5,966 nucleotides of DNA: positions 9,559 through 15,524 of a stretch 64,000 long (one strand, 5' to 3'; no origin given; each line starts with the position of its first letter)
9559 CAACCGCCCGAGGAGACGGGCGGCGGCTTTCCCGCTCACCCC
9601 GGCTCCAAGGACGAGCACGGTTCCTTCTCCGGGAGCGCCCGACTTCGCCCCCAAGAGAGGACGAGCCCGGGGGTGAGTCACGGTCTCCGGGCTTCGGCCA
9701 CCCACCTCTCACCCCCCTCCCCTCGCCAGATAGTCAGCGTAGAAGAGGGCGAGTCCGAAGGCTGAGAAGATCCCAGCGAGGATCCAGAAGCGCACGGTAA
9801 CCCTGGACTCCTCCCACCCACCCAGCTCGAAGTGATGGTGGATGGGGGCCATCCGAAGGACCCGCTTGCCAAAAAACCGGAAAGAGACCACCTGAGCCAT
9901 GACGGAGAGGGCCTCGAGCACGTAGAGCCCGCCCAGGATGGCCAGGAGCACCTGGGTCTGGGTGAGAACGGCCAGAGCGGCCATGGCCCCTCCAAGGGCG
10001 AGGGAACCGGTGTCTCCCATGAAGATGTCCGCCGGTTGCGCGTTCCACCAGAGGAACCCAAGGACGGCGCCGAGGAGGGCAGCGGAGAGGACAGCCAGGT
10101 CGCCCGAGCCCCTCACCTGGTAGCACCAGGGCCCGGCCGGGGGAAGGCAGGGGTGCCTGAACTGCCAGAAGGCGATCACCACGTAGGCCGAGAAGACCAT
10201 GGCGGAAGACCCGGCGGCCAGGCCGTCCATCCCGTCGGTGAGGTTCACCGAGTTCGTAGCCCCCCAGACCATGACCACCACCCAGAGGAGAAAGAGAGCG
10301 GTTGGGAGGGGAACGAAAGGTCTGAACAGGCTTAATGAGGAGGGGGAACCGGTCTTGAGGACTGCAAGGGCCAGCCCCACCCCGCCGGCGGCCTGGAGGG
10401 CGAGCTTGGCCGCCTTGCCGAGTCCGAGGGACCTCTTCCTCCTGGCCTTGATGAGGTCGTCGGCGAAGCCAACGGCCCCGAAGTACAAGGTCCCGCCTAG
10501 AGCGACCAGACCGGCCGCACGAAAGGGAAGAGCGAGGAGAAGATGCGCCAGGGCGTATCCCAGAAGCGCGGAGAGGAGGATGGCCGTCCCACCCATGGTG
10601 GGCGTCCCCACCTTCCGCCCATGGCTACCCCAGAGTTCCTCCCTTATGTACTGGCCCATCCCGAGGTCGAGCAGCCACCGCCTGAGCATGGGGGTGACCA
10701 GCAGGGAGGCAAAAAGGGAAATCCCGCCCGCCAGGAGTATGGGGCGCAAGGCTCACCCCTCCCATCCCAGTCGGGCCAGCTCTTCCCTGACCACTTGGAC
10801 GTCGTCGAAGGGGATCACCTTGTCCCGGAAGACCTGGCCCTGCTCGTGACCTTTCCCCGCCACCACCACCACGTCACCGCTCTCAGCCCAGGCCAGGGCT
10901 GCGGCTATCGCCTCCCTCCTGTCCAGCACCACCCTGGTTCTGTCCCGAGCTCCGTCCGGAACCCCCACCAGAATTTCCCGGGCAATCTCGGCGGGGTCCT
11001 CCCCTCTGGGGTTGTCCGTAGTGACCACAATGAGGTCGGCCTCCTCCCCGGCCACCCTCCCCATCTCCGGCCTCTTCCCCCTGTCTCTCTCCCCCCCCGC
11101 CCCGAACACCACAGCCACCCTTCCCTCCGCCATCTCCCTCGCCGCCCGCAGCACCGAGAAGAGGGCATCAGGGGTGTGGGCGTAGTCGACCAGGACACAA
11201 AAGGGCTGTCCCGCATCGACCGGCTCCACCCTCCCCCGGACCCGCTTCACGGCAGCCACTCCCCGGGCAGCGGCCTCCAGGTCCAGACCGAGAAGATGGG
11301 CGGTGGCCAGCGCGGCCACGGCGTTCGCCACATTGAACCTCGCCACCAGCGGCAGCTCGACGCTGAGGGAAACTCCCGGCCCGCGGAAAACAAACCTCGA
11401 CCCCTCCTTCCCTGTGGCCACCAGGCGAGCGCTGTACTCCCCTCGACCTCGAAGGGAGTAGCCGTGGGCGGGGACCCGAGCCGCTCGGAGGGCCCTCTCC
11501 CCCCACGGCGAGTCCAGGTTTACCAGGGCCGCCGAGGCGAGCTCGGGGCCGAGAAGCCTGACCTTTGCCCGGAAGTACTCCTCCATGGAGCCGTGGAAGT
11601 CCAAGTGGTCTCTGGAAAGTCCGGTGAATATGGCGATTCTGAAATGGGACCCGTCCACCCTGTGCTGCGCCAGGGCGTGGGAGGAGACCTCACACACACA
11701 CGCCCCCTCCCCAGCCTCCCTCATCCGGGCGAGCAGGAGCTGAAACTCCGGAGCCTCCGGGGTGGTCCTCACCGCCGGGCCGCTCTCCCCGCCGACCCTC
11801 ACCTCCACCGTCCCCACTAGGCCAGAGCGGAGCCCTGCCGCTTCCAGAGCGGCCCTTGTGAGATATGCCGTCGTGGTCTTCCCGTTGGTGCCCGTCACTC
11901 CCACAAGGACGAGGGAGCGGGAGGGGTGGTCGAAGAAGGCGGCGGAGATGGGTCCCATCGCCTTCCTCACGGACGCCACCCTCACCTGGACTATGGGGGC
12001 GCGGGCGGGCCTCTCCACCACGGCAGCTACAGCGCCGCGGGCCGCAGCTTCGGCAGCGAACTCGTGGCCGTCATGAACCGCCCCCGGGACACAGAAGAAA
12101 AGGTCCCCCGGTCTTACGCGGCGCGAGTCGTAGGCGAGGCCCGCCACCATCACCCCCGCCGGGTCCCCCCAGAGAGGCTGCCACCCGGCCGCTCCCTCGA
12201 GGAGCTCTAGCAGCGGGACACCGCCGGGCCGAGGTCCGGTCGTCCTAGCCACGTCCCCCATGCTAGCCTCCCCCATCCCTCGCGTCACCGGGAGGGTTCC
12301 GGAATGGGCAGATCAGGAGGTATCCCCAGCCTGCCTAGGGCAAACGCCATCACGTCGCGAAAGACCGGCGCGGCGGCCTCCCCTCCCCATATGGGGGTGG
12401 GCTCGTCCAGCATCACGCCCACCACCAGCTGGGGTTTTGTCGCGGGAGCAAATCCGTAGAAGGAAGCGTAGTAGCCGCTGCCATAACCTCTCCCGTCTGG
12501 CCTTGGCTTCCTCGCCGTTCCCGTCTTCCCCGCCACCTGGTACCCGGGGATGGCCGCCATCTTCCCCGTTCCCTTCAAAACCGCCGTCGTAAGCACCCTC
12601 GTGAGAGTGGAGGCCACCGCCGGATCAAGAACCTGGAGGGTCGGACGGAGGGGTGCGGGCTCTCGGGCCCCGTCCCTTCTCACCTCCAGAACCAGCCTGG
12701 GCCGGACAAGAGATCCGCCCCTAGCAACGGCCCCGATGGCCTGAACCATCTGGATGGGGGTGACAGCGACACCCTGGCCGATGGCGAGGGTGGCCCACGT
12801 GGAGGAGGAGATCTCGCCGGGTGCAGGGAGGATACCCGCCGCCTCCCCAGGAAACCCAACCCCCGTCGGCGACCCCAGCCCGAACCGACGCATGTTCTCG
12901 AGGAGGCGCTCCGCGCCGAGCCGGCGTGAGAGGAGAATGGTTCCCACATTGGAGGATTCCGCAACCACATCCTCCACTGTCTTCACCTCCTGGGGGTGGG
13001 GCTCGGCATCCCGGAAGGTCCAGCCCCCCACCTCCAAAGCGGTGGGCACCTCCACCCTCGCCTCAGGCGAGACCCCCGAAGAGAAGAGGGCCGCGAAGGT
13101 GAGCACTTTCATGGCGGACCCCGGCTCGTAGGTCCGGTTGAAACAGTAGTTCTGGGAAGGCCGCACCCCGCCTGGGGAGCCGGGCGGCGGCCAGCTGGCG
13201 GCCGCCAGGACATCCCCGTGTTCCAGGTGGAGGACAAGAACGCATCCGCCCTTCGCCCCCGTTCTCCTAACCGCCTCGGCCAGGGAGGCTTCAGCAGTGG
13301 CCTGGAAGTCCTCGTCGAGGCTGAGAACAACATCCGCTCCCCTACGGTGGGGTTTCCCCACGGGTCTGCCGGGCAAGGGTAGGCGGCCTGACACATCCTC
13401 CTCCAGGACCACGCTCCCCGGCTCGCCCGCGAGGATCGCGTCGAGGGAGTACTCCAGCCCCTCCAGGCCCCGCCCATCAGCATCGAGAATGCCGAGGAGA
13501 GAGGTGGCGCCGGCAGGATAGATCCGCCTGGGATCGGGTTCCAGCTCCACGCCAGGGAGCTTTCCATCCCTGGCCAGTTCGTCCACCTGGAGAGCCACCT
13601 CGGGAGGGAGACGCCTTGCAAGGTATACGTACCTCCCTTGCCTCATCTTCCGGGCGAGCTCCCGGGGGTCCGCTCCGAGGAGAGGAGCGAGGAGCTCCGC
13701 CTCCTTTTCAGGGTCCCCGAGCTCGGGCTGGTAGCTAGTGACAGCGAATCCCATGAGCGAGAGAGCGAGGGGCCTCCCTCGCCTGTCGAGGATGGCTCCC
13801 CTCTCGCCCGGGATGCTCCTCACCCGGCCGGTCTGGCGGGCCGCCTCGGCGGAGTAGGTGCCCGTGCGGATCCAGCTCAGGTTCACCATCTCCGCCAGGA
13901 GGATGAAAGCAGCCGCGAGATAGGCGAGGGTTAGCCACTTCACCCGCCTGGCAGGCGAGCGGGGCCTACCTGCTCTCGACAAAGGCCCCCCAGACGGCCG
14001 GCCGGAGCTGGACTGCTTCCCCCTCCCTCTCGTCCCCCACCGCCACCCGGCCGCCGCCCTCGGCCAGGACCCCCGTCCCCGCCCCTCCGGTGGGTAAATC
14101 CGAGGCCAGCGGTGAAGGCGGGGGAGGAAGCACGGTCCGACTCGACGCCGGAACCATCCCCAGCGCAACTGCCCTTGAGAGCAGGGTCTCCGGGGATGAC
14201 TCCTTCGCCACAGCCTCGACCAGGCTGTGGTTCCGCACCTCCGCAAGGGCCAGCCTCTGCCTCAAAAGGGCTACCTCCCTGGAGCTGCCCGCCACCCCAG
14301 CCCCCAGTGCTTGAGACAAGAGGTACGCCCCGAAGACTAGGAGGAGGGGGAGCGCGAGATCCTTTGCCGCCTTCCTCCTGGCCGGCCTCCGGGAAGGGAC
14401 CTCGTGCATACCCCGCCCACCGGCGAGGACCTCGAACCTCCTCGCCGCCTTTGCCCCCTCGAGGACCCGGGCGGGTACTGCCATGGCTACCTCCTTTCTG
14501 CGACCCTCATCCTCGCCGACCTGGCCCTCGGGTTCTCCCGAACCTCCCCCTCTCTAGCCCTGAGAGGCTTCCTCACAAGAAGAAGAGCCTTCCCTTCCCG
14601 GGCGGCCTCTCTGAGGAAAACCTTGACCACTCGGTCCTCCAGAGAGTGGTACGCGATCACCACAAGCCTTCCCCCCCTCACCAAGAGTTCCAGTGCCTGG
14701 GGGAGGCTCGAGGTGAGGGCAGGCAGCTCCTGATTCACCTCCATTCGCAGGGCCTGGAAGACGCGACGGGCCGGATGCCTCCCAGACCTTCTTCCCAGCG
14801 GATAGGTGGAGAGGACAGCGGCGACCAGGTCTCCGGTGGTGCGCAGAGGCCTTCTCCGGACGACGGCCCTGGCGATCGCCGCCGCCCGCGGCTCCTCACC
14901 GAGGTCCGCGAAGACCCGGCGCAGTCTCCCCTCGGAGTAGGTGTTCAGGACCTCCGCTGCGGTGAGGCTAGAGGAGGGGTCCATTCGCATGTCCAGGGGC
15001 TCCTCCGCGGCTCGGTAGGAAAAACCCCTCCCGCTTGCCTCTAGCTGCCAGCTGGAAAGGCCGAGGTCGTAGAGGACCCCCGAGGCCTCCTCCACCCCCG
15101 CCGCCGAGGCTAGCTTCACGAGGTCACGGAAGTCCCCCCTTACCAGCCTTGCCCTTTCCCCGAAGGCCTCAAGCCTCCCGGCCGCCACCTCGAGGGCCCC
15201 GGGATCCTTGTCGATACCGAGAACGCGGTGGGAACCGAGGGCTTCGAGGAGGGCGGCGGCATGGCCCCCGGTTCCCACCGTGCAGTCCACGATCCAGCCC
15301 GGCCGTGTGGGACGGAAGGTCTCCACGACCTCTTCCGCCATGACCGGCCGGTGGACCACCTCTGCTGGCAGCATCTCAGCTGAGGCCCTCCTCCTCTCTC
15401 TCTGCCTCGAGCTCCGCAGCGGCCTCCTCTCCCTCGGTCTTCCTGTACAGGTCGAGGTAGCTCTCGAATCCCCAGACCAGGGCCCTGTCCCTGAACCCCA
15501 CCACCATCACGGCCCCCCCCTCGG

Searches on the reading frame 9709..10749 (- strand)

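Call 70: search_protein_families(library=pfam, proteins=[window:9709-10749:-], max_evalue=0.00001)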
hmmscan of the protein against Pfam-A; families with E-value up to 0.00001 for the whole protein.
window:9709-10749:- (346 aa): 1 family
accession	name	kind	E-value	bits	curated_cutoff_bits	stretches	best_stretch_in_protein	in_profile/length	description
PF00953.26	Glycos_transf_4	-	1.2e-35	123.4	27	1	82-262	3-158/160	Glycosyl transferase family 4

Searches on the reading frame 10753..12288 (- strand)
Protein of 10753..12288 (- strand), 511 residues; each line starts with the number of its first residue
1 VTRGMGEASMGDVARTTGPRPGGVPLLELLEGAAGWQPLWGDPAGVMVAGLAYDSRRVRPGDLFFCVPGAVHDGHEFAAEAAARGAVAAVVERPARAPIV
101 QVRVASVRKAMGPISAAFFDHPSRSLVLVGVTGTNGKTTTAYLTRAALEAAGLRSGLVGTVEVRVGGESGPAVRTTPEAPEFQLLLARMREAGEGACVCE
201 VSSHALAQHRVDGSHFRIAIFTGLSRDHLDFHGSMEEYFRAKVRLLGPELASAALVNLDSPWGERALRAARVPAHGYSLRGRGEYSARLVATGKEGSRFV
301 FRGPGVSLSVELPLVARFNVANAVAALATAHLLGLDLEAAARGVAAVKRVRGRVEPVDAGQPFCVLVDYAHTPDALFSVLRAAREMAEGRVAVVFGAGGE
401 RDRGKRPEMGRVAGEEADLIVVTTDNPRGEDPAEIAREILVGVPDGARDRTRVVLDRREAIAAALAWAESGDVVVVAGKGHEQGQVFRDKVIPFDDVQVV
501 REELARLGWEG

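Call 70: search_protein_families(library=pfam, proteins=[window:10753-12288:-], max_evalue=0.00001)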
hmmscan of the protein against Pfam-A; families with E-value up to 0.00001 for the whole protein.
window:10753-12288:- (511 aa): 3 families
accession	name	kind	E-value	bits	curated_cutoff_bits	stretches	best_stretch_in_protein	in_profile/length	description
PF08245.18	Mur_ligase_M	-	2.4e-46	158.7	24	1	131-330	1-200/200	Mur ligase middle domain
PF02875.26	Mur_ligase_C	-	3.5e-33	115.6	28.4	1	352-480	1-127/127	Mur ligase, glutamate ligase domain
PF01225.30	Mur_ligase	-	3.1e-10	40.7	21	1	49-107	3-83/95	Mur ligase family, catalytic domain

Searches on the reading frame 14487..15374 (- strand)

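Call 70: search_protein_families(library=pfam, proteins=[window:14487-15374:-], max_evalue=0.00001)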
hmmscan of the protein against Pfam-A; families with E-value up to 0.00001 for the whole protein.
window:14487-15374:- (295 aa): 2 families
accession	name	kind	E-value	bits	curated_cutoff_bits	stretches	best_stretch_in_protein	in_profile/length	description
PF01795.25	Methyltransf_5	-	1.4e-92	310.9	27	1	6-294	2-308/309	MraW methylase family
PF13649.12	Methyltransf_25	-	2.4e-07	31.8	27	1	28-86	1-59/97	Methyltransferase domain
